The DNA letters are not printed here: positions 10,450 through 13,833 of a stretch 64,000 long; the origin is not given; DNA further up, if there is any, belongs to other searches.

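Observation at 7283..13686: Giant surface lipoprotein (about 2130 aa; TSP3 + MopE + Pmp/beta-helix) split by a poly-C frameshift and an in-frame TAA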

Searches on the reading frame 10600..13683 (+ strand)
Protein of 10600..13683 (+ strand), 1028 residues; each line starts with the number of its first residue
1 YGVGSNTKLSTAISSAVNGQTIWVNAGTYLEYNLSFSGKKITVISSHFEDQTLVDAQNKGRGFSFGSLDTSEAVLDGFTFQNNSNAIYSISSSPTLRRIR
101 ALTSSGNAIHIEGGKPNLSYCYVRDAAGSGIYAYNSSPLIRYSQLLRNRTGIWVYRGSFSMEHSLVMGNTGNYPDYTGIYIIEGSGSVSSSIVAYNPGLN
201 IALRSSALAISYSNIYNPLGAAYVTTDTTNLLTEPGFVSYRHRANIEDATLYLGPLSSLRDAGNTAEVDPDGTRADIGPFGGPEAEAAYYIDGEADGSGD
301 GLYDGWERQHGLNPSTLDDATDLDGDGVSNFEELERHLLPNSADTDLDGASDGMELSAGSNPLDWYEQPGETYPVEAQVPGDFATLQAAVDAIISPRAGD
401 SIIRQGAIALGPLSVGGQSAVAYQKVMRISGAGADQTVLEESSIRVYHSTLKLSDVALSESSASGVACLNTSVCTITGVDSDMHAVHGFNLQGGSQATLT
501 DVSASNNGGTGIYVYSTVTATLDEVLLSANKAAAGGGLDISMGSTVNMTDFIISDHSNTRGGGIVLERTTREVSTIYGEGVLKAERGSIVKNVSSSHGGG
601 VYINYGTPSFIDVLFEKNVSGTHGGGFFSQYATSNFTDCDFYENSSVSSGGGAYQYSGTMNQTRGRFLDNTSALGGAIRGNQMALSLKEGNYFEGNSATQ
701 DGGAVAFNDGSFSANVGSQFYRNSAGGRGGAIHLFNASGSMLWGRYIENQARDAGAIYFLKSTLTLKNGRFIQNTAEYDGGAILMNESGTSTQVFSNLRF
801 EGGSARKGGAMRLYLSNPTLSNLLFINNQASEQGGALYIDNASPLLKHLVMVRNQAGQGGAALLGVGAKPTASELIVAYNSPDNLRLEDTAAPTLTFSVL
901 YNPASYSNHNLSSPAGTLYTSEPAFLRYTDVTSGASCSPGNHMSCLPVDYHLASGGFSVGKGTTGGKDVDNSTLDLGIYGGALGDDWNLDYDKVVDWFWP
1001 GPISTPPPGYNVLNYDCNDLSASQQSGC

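Call 28: find_homologous_proteins(query=window:10600-13683:+, max_evalue=0.001)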
Query window:10600-13683:+ (1028 aa): 90 proteins with E <= 0.001 among 8000 candidates.
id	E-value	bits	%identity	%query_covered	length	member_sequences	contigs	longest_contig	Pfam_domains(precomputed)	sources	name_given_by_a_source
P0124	0.0e+0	1577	75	89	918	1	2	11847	PF13229.13,PF02415.24,PF18884.6,PF05048.20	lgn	-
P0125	9.9e-85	304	33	38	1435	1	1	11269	PF13229.13,PF11617.14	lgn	-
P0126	1.8e-80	290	29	85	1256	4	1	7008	PF13229.13,PF11617.14,PF02415.24,PF22842.4,PF05048.20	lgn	-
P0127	1.3e-39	154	37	13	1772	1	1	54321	PF21027.4,PF22352.3,PF11617.14,PF18884.6,PF18911.7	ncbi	ncbi:MAG: MopE-related protein [Myxococcota bacterium]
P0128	6.3e-39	152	27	27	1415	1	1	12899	PF13229.13,PF02018.24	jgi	jgi:hypothetical protein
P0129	1.2e-38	151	24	66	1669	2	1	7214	PF13229.13,PF01696.24,PF22842.4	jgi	-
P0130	1.2e-37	148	29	15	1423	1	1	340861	PF02415.24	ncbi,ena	-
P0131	6.1e-33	132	29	20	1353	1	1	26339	PF13229.13,PF02415.24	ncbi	-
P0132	7.6e-30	122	27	35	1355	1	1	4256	PF02415.24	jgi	-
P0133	3.6e-28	117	30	25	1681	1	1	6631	PF13229.13,PF17963.8,PF17892.8,PF17803.8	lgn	-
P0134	3.5e-27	113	29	17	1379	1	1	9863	PF13229.13,PF07602.18,PF02369.23,PF02415.24,PF22842.4,PF05048.20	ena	-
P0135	5.3e-26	109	25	35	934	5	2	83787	PF13229.13,PF07602.18,PF14821.12,PF05048.20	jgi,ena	-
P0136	5.4e-26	109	27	24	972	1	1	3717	PF07602.18,PF02415.24,PF05048.20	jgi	jgi:parallel beta-helix repeat protein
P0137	4.5e-25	106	26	30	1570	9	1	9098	PF13229.13,PF02415.24,PF22842.4,PF18884.6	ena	-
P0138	2.0e-24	104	34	14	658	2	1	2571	PF13229.13,PF02415.24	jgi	jgi:parallel beta-helix repeat protein/predicted outer membrane repeat protein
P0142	1.4e-23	101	26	33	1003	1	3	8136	PF13229.13,PF11617.14,PF02415.24,PF05048.20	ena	-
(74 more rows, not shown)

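Call 29: find_encoding_contigs(protein=P0124, flank=10000, max_places=10)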
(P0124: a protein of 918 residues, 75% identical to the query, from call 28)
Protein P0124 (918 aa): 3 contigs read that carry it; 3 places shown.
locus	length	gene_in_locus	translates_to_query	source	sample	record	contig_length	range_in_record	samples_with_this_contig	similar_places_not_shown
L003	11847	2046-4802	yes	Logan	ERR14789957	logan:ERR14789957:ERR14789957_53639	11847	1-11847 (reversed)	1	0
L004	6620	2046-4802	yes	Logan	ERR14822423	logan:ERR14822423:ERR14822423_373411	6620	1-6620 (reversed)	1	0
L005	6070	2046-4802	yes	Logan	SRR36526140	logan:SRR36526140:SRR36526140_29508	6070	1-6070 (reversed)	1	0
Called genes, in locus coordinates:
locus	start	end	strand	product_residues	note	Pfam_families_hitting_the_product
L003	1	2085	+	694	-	?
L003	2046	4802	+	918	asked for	PF05048:NosD (faint), PF18884:TSP3_bac (faint), PF13229:Beta_helix, PF02415:Chlam_PMP (faint), PF13229:Beta_helix (weak)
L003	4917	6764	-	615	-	PF02368:Big_2 (faint)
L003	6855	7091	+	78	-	-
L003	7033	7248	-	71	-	PF00403:HMA (weak)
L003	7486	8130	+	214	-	PF04542:Sigma70_r2, PF08281:Sigma70_r4_2 (weak)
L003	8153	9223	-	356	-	PF07721:TPR_4 (faint), PF13432:TPR_16 (faint), PF14559:TPR_19 (faint), PF23914:TPR_CcmH_CycH (weak), PF12895:ANAPC3 (weak), PF00515:TPR_1 (weak), PF07719:TPR_2 (weak), PF13181:TPR_8, +7 more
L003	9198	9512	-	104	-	-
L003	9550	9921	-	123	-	-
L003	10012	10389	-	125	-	PF01597:GCV_H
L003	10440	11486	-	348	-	PF01571:GCV_T, PF08669:GCV_T_C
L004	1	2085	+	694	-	?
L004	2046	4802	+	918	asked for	PF05048:NosD (faint), PF18884:TSP3_bac (faint), PF13229:Beta_helix, PF02415:Chlam_PMP (faint), PF13229:Beta_helix (weak)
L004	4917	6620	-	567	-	?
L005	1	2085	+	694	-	?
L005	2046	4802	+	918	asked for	PF05048:NosD (faint), PF18884:TSP3_bac (faint), PF13229:Beta_helix, PF02415:Chlam_PMP (faint), PF13229:Beta_helix (weak)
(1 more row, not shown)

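Call 30: find_encoding_contigs(protein=P0126, flank=10000, max_places=4)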
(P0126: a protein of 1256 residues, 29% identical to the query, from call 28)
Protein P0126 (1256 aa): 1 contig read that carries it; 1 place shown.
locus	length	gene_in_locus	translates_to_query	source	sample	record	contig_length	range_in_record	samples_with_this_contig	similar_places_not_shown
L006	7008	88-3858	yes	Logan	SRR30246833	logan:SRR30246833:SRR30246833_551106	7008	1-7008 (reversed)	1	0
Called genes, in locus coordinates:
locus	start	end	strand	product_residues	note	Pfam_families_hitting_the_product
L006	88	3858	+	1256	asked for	PF11617:Cu-binding_MopE, PF22842:Pel9A-like_beta_helix (faint), PF11617:Cu-binding_MopE (weak), PF05048:NosD (faint), PF13229:Beta_helix, PF02415:Chlam_PMP (faint), PF13229:Beta_helix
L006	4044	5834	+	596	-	PF09820:AAA-ATPase_like, PF08011:PDDEXK_9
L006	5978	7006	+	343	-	?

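Call 31: find_encoding_contigs(protein=P0125, flank=10000, max_places=4)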
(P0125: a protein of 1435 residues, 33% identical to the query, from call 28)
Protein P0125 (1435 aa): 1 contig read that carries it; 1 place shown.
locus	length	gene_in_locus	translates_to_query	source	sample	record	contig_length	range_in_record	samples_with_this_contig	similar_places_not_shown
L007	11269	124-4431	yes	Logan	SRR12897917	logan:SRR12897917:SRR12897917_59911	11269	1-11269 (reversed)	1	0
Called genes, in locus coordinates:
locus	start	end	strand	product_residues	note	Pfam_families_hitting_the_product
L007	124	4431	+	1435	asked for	PF11617:Cu-binding_MopE, PF13229:Beta_helix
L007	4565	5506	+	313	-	PF11103:DUF2887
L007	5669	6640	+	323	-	PF00753:Lactamase_B, PF12706:Lactamase_B_2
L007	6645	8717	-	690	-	-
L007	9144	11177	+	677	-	-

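Call 49: search_protein_families(library=pfam, proteins=[P0125, P0126, P0142, P0124], max_evalue=0.001)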
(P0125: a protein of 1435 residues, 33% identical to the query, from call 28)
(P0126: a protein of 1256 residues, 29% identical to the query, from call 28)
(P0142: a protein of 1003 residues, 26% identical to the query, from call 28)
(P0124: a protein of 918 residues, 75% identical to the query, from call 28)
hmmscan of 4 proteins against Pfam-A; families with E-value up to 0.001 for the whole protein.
P0125 (1435 aa): 2 families
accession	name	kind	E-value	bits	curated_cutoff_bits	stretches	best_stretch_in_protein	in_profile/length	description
PF11617.13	Cu-binding_MopE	-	1.7e-80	265.3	27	8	423-452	1-30/30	Putative metal-binding motif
PF13229.12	Beta_helix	-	2.5e-36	125.1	25.9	4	1136-1296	7-156/158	Right handed beta helix region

P0126 (1256 aa): 5 families
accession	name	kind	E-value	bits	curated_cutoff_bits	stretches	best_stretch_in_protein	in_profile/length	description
PF13229.12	Beta_helix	-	1.3e-36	126.1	25.9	6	870-1030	12-147/158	Right handed beta helix region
PF11617.13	Cu-binding_MopE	-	7.9e-29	100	27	3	135-164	1-30/30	Putative metal-binding motif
PF05048.19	NosD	-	6.1e-12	45.9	23.6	0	427-579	25-159/212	Periplasmic copper-binding protein (NosD)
PF02415.23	Chlam_PMP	-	1.4e-08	34.5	20.6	0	482-497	2-17/19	Chlamydia polymorphic membrane protein (Chlamydia_PMP) repeat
PF18884.5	TSP3_bac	-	9e-05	22.7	25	1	697-716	3-22/22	Bacterial TSP3 repeat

P0142 (1003 aa): 4 families
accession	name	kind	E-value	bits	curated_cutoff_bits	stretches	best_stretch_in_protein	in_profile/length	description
PF13229.12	Beta_helix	-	3.3e-55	186.5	25.9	6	649-821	2-141/158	Right handed beta helix region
PF11617.13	Cu-binding_MopE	-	2.1e-21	76.2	27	3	467-494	1-28/30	Putative metal-binding motif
PF05048.19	NosD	-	8.8e-12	45.3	23.6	1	774-904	18-134/212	Periplasmic copper-binding protein (NosD)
PF02415.23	Chlam_PMP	-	7e-06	26.2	20.6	0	211-229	1-19/19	Chlamydia polymorphic membrane protein (Chlamydia_PMP) repeat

P0124 (918 aa): 4 families
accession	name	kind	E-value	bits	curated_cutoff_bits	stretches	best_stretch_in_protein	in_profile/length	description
PF13229.12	Beta_helix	-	2e-27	96.2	25.9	3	334-460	3-124/158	Right handed beta helix region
PF02415.23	Chlam_PMP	-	4.4e-22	76.2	20.6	0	712-729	1-18/19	Chlamydia polymorphic membrane protein (Chlamydia_PMP) repeat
PF05048.19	NosD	-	1.6e-10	41.2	23.6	1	343-459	29-136/212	Periplasmic copper-binding protein (NosD)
PF18884.5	TSP3_bac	-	5.3e-10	39.4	25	1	234-254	1-21/22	Bacterial TSP3 repeat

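Call 57: search_solved_structures(query=window:10600-13683:+, max_evalue=0.01)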
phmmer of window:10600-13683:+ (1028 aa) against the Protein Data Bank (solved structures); distinct sequences matched with E-value up to 0.01: 0.

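Call 71: predict_structure(alignment_id=A4)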
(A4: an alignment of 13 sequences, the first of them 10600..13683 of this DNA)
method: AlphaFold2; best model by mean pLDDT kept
length: 1028 residues; sequences in the alignment: 13
mean_pLDDT: 64.6   pTM: 0.51
mean pLDDT of the five models: 64.6, 62.5, 62.3, 60.4, 57.2
residues with pLDDT >= 90: 87; 70-90: 395; 50-70: 267; < 50: 279
segments of 3 or more residues with pLDDT < 50: 1-6, 172-174, 240-248, 345-388, 391-464, 469-472, 477-510, 559-595, 778-806, 808-810, 929-935, 939-944, 990-993, 999-1002, 1016-1028
pLDDT, mean of each block of 10 residues (from residue 1): 54 86 82 88 77 81 89 90 90 91 88 92 89 95 89 93 88 67 89 82 79 77 62 70 45 72 77 77 56 61 67 75 71 65 49 36 34 36 44 40 40 39 37 38 41 41 46 46 32 36 36 58 56 62 59 53 30 31 26 49 75 72 79 80 82 87 89 86 84 86 84 78 76 75 65 63 71 58 29 32 42 68 75 70 79 75 74 83 72 71 66 68 63 48 52 67 67 72 53 49 53 51 39
secondary structure, 60 per line:
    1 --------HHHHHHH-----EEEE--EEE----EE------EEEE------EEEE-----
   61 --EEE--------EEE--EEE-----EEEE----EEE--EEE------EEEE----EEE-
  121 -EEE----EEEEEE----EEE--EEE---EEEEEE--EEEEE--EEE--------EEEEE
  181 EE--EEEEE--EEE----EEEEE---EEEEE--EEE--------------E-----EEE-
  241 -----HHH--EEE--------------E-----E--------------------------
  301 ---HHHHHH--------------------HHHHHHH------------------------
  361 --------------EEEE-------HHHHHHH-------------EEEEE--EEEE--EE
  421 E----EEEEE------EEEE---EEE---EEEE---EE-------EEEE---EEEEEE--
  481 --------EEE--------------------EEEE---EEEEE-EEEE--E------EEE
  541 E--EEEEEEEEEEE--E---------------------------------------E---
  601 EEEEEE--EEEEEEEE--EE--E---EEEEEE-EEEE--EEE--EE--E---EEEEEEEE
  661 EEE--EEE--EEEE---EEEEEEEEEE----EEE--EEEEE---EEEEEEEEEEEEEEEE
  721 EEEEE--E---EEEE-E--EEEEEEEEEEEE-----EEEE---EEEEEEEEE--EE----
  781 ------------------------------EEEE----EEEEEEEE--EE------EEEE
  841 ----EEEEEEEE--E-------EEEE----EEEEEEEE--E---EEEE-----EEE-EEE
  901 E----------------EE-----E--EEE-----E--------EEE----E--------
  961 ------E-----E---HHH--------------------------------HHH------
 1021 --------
elements in order (helices of 4 or more, strands of 3 or more residues): H9-15 E21-24 E27-29 E42-45 E52-55 E63-65 E74-76 E79-81 E87-90 E95-97 E100-102 E109-112 E117-119 E122-124 E129-134 E139-141 E144-146 E150-155 E158-162 E165-167 E176-182 E185-189 E192-194 E199-203 E207-211 E214-216 E237-239 E251-253 H304-309 H330-336 E375-378 H386-392 E406-410 E413-416 E419-421 E426-430 E437-440 E444-446 E450-453 E466-469 E473-478 E489-491 E512-515 E519-523 E525-528 E538-541 E544-554 E601-606 E609-616 E627-632 E634-637 E640-642 E653-663 E666-668 E671-674 E678-687 E692-694 E697-701 E705-725 E732-735 E740-751 E757-760 E764-772 E811-814 E819-826 E837-840 E845-852 E863-866 E871-878 E885-888 E894-896 E898-901 E928-930 E945-947
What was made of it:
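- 10627..11319 (+): First right-handed parallel beta-helix domain. AF2 model residues 10-240 have pLDDT of about 80-95 (call 71).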

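Call 73: fold_search(model_id=the predicted structure, library=pdb)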
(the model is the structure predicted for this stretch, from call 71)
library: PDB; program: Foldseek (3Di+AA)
matches with E <= 10: 453; with E <= 0.001: 6
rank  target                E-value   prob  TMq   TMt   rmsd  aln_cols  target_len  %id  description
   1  7dmk_D                1.8e-05  0.99  0.13  0.18  28.8      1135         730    9  PL6 alginate lyase BcAlyPL6 (released 2021-10-06)
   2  5gkd_A                5.1e-05  0.97  0.13  0.16  21.7       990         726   10  Structure of PL6 family alginate lyase AlyGC (released 2017-02-08)
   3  7dmk_A                7.9e-05  0.97  0.15  0.19  28.2      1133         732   11  PL6 alginate lyase BcAlyPL6 (released 2021-10-06)
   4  7dmk_B                2.0e-04  0.87  0.12  0.17  28.8      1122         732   10  PL6 alginate lyase BcAlyPL6 (released 2021-10-06)
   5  7dmk_C                3.5e-04  0.84  0.14  0.18  28.1      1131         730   10  PL6 alginate lyase BcAlyPL6 (released 2021-10-06)
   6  5gkq_A                5.0e-04  0.57  0.11  0.14  25.7      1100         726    9  Structure of PL6 family alginate lyase AlyGC mutant-R241A (released 2017-02-08)
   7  8bwk_C                1.7e-03  0.54  0.12  0.15  21.1      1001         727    9  Metagenomic derived PL6 alginate lyase (released 2023-12-20)
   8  2pyg_B                4.5e-03  0.66  0.11  0.21  14.9       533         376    8  Azotobacter vinelandii Mannuronan C-5 epimerase AlgE4 A-module (released 2008-05-27)
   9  5j44_A                5.3e-03  0.66  0.18  0.18  21.5      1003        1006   11  Crystal structure of the Secreted Extracellular protein A (SepA) from Shigella flexneri (released 2017-04-12)
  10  9beh_A                5.6e-03  0.97  0.18  0.29  14.6       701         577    8  Structure of GH110A in complex with galactose-6-sulfate (released 2025-08-27)
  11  7o78_B                6.1e-03  0.93  0.15  0.26  12.5       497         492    7  Structure of the PL6 family chondroitinase B from Pseudopedobacter saltans, Pedsa3807 (released 2021-07-28)
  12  5m5z_A                6.9e-03  0.57  0.13  0.17  30.7       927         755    9  Chaetomium thermophilum beta-1-3-glucanase (released 2017-05-17)
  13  8bwk_A                6.9e-03  0.28  0.11  0.13  21.8       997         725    9  Metagenomic derived PL6 alginate lyase (released 2023-12-20)
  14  8ja4                  7.9e-03  0.75  0.14  0.24  13.9       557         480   10  Structure of the alginate epimerase/lyase (released 2024-05-08)
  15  5lw3                  8.3e-03  0.47  0.10  0.18  14.8       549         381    8  Azotobacter vinelandii Mannuronan C-5 epimerase AlgE6 A-module (released 2017-10-25)
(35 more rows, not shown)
